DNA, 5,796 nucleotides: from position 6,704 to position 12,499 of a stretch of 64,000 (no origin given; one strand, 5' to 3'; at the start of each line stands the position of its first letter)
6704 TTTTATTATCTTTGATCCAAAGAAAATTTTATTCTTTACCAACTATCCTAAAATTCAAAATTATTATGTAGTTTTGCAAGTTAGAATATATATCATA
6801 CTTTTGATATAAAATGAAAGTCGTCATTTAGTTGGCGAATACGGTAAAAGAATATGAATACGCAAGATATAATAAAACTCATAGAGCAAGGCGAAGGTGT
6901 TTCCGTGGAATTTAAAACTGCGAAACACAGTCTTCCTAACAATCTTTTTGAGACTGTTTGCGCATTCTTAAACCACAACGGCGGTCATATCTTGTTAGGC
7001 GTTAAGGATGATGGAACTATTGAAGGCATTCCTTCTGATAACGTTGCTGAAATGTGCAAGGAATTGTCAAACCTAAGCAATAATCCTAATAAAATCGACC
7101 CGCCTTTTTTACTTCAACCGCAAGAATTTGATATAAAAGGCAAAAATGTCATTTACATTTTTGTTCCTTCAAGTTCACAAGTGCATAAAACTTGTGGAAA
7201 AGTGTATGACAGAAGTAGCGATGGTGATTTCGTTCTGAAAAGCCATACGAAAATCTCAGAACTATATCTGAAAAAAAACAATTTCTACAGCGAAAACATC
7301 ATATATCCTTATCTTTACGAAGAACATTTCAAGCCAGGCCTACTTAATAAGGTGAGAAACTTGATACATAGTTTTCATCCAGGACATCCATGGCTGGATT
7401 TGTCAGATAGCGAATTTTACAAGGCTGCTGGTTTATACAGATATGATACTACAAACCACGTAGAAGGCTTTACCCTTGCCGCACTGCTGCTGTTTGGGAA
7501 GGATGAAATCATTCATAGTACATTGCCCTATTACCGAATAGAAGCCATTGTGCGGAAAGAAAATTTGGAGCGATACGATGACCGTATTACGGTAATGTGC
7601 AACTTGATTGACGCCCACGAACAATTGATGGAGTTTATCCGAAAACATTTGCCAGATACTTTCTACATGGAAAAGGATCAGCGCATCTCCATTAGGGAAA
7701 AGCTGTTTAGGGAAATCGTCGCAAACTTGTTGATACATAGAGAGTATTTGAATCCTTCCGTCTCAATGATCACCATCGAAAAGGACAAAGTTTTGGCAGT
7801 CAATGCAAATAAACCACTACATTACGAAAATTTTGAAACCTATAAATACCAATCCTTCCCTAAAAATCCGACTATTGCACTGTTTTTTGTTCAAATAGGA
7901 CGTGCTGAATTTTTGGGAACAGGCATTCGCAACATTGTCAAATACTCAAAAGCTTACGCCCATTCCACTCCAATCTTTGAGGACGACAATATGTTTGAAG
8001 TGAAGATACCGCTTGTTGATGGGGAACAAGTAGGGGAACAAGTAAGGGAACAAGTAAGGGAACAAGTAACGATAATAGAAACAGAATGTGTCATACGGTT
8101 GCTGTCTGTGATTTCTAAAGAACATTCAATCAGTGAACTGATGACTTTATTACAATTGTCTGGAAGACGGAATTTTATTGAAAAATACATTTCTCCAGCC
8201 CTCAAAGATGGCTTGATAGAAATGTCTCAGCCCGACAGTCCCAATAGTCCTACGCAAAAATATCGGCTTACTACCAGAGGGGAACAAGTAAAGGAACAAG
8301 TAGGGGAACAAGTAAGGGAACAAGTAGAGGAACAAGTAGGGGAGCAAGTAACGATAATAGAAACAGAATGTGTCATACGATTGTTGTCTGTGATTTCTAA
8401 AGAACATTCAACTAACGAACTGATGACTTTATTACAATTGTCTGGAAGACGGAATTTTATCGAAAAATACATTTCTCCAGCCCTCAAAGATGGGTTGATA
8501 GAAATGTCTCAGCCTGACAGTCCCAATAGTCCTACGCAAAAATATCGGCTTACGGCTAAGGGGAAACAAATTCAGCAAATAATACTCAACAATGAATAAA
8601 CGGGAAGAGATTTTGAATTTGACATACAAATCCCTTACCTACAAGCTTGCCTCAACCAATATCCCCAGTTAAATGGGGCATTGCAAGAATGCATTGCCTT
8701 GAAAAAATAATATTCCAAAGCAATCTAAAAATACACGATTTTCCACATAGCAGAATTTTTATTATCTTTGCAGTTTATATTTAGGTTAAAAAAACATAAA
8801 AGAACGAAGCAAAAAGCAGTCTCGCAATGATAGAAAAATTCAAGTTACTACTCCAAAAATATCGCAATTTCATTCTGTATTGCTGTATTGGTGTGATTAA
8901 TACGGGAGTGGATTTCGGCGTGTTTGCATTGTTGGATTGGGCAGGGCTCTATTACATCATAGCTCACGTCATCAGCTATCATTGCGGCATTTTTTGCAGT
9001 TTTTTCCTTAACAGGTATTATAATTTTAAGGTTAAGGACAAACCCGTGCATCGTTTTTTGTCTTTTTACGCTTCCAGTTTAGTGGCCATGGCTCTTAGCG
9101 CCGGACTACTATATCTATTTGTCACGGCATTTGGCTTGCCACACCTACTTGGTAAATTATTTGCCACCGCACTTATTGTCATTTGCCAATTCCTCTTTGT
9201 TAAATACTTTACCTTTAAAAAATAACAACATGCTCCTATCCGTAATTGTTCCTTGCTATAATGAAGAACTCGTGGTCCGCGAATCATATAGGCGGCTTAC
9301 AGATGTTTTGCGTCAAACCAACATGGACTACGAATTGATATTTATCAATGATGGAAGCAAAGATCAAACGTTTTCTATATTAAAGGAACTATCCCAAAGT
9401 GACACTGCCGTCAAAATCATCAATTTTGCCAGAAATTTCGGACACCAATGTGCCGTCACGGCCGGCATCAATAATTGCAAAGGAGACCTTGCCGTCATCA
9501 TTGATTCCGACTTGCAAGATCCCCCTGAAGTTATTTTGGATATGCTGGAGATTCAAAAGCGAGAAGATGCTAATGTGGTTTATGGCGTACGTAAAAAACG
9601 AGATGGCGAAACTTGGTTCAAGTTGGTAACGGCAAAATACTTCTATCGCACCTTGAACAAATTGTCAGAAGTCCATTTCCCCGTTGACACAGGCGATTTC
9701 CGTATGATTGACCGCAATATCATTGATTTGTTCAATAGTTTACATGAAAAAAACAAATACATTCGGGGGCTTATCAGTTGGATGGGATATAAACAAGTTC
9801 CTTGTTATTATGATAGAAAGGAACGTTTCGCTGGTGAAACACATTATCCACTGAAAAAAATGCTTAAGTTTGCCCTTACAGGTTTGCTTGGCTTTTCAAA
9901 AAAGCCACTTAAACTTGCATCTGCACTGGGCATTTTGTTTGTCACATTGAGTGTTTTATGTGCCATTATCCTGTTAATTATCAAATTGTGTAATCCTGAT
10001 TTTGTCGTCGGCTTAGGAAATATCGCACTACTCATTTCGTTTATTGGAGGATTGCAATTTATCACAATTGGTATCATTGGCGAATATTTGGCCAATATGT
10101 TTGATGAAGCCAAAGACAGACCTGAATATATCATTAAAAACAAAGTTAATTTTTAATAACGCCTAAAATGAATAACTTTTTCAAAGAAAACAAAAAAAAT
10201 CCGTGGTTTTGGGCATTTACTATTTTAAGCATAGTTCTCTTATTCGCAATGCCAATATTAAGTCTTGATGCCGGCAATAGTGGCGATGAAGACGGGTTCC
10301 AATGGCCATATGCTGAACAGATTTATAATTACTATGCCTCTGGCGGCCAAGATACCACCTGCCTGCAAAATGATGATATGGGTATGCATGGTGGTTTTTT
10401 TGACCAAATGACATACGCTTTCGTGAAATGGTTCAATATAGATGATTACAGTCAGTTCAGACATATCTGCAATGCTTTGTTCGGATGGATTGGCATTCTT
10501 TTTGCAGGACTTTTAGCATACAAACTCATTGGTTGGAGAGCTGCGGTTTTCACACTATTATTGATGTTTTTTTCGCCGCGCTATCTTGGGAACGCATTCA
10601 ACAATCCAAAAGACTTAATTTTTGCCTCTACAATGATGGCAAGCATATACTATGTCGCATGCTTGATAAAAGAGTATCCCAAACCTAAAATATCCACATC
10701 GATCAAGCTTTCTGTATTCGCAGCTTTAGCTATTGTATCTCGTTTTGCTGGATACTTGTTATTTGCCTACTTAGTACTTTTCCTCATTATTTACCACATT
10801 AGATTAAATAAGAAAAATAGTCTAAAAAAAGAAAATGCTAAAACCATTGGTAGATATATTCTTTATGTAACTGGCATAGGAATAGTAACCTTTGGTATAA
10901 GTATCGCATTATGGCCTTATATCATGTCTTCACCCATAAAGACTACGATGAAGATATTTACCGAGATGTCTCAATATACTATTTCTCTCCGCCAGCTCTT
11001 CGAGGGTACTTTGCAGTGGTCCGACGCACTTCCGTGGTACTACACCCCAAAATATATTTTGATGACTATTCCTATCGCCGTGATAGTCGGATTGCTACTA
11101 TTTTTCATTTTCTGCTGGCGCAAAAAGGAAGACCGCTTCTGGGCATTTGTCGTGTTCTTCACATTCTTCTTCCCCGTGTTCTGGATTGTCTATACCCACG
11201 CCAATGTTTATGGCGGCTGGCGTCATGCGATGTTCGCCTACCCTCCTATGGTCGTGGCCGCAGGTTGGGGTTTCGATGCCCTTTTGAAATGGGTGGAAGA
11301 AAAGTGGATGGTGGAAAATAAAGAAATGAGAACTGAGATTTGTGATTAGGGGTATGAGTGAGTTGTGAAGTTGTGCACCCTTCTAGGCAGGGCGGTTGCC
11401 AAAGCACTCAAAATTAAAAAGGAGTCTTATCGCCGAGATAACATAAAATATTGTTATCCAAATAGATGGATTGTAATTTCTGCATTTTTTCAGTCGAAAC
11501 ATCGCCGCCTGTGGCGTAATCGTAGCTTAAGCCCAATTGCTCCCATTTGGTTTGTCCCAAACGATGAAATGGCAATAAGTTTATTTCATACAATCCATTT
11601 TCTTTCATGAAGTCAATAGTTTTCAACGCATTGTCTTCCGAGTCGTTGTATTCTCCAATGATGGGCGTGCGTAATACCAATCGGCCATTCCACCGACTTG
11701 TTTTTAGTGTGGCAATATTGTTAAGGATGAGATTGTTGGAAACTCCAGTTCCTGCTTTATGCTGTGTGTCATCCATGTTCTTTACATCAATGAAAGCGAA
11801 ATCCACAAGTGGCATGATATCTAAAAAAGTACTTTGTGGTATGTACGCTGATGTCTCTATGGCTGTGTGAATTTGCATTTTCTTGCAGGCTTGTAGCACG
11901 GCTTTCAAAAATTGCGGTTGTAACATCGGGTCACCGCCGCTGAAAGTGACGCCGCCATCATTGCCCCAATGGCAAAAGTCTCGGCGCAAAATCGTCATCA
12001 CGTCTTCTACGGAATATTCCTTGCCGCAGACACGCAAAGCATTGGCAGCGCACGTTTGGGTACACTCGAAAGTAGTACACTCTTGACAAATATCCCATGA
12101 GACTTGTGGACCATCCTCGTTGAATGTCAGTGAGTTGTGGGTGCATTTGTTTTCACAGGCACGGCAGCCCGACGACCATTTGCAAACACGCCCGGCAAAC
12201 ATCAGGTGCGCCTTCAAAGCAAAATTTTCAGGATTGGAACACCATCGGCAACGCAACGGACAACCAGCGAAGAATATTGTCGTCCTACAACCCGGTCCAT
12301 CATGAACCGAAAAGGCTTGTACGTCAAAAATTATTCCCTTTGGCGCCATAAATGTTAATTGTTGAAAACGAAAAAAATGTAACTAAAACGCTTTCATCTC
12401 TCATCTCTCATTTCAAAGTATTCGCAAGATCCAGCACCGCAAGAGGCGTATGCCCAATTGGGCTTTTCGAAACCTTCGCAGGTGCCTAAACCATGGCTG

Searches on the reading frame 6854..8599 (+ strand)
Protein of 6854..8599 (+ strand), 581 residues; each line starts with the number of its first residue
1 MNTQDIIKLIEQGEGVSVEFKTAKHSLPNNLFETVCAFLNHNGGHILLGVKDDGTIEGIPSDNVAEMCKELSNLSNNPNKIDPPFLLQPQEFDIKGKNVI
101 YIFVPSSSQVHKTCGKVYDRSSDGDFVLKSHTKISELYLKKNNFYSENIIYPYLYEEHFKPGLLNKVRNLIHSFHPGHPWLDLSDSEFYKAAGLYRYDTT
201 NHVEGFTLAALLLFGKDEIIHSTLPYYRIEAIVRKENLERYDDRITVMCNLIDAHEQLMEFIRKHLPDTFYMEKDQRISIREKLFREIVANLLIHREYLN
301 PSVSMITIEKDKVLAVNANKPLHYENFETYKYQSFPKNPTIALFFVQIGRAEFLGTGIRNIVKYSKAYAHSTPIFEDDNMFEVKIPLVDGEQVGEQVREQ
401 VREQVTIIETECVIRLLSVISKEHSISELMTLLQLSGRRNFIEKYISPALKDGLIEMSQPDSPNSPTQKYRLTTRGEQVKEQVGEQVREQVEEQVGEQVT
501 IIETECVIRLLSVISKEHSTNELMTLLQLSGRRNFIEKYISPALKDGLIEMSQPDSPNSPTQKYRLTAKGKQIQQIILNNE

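Call 20: search_protein_families(library=pfam, proteins=[window:6854-8599:+], max_evalue=0.01)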
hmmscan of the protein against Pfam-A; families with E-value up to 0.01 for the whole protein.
window:6854-8599:+ (581 aa): 6 families
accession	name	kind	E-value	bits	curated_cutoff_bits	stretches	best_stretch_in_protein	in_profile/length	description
PF21247.3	Fic-like_C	-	3.3e-52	174.7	27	2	507-567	3-64/64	Filamentation induced by cAMP protein Fic-like, C-terminal domain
PF04326.19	SLFN_AlbA_2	-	3.5e-19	69.9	25.3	1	14-124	1-113/118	Schlafen, AlbA_2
PF14947.12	HTH_45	-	1.6e-08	34.9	25.5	1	411-485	6-71/77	Winged helix-turn-helix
PF13749.12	HATPase_c_4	-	1.2e-05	25.7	26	1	322-383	25-87/89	Putative ATP-dependent DNA helicase recG C-terminal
PF03551.20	PadR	-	0.0013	19.2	27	0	545-572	43-71/75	Transcriptional regulator PadR-like family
PF01638.23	HxlR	-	0.0098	16.2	20.8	0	546-577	46-76/91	HxlR-like helix-turn-helix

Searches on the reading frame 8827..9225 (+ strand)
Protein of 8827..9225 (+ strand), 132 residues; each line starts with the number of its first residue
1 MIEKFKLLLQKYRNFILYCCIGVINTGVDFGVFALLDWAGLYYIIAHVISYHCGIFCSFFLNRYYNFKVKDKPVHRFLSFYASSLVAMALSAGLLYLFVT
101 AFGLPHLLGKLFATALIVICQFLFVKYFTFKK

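Call 20: search_protein_families(library=pfam, proteins=[window:8827-9225:+], max_evalue=0.01)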
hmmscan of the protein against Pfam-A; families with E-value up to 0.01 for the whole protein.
window:8827-9225:+ (132 aa): 1 family
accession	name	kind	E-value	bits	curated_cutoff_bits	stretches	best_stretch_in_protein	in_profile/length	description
PF04138.20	GtrA_DPMS_TM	-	4.1e-26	91.9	26.1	1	18-130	2-117/117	GtrA/DPMS, transmembrane domain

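Call 57: find_encoding_contigs(protein=window:8827-9225:+, flank=6000, max_places=10)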
Protein window:8827-9225:+ (132 aa): 1 contig read that carries it; 1 place shown.
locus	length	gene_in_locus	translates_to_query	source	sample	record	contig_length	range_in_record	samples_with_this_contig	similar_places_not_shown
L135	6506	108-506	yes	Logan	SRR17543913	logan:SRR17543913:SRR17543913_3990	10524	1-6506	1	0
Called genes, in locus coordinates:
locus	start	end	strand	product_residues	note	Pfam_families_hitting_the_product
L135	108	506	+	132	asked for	PF04138:GtrA_DPMS_TM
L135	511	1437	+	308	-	PF00535:Glycos_transf_2, PF10111:Glyco_tranf_2_2, PF13641:Glyco_tranf_2_3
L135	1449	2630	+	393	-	PF13231:PMT_2 (weak)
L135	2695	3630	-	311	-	PF13353:Fer4_12 (faint), PF04055:Radical_SAM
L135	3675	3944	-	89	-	PF18671:4HPAD_g_N, PF18524:HPIP_like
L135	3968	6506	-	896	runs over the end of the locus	PF02901:PFL-like, PF01228:Gly_radical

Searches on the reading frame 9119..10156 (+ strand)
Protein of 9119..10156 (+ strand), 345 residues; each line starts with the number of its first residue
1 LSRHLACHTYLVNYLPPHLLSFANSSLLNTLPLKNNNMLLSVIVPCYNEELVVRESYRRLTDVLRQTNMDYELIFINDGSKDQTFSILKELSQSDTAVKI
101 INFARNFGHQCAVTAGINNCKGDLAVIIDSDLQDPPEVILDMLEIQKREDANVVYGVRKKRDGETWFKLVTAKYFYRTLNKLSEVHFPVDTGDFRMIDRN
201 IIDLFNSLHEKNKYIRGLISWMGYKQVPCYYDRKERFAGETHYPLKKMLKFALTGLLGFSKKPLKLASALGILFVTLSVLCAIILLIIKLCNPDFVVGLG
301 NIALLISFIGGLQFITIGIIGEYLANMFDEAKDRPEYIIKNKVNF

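Call 20: search_protein_families(library=pfam, proteins=[window:9119-10156:+], max_evalue=0.01)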
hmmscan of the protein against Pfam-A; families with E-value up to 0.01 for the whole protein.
window:9119-10156:+ (345 aa): 3 families
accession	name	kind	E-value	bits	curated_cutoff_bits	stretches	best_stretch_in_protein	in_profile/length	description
PF00535.33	Glycos_transf_2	-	4.3e-33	115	23.3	1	41-202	1-164/168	Glycosyl transferase family 2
PF13641.12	Glyco_tranf_2_3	-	7.1e-12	46.3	27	1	40-178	3-143/230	Glycosyltransferase like family 2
PF10111.15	Glyco_tranf_2_2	-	1.8e-07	31.4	27.3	1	41-162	1-128/276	Glycosyltransferase like family 2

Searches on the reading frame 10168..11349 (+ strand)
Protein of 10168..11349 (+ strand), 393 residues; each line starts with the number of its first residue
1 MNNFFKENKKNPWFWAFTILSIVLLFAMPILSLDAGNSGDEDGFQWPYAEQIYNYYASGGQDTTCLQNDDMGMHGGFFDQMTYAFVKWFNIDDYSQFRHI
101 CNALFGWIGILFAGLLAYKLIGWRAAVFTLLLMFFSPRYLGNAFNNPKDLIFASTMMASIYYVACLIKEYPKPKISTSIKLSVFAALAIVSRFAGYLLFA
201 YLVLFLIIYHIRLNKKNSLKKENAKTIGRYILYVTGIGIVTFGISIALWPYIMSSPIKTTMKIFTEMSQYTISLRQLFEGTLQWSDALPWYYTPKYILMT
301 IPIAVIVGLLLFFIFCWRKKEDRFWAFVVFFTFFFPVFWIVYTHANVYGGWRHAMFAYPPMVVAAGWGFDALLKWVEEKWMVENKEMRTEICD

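Call 20: search_protein_families(library=pfam, proteins=[window:10168-11349:+], max_evalue=0.01)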
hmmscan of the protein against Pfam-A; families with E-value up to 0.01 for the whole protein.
window:10168-11349:+ (393 aa): 1 family
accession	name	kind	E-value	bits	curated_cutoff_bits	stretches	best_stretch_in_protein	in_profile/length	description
PF13231.12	PMT_2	-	1.9e-06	28.6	26.1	1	99-213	25-137/160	Dolichyl-phosphate-mannose-protein mannosyltransferase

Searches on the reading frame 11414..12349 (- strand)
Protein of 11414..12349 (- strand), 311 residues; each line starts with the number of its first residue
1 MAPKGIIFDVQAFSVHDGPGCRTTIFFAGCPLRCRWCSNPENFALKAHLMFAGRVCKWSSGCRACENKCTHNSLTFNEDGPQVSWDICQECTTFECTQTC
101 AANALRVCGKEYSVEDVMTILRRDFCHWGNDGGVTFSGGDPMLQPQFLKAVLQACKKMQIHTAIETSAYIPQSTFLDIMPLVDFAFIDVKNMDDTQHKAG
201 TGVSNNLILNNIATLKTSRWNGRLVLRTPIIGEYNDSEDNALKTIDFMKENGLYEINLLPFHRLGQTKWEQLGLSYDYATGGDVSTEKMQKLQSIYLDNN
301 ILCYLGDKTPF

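Call 20: search_protein_families(library=pfam, proteins=[window:11414-12349:-], max_evalue=0.01)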
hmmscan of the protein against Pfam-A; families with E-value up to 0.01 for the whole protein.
window:11414-12349:- (311 aa): 2 families
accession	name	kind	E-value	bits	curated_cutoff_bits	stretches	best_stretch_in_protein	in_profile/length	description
PF04055.27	Radical_SAM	-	1.1e-14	55.4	29.5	1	25-243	2-164/166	Radical SAM superfamily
PF13353.11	Fer4_12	-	8.5e-08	33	22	1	17-46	2-31/137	4Fe-4S single cluster domain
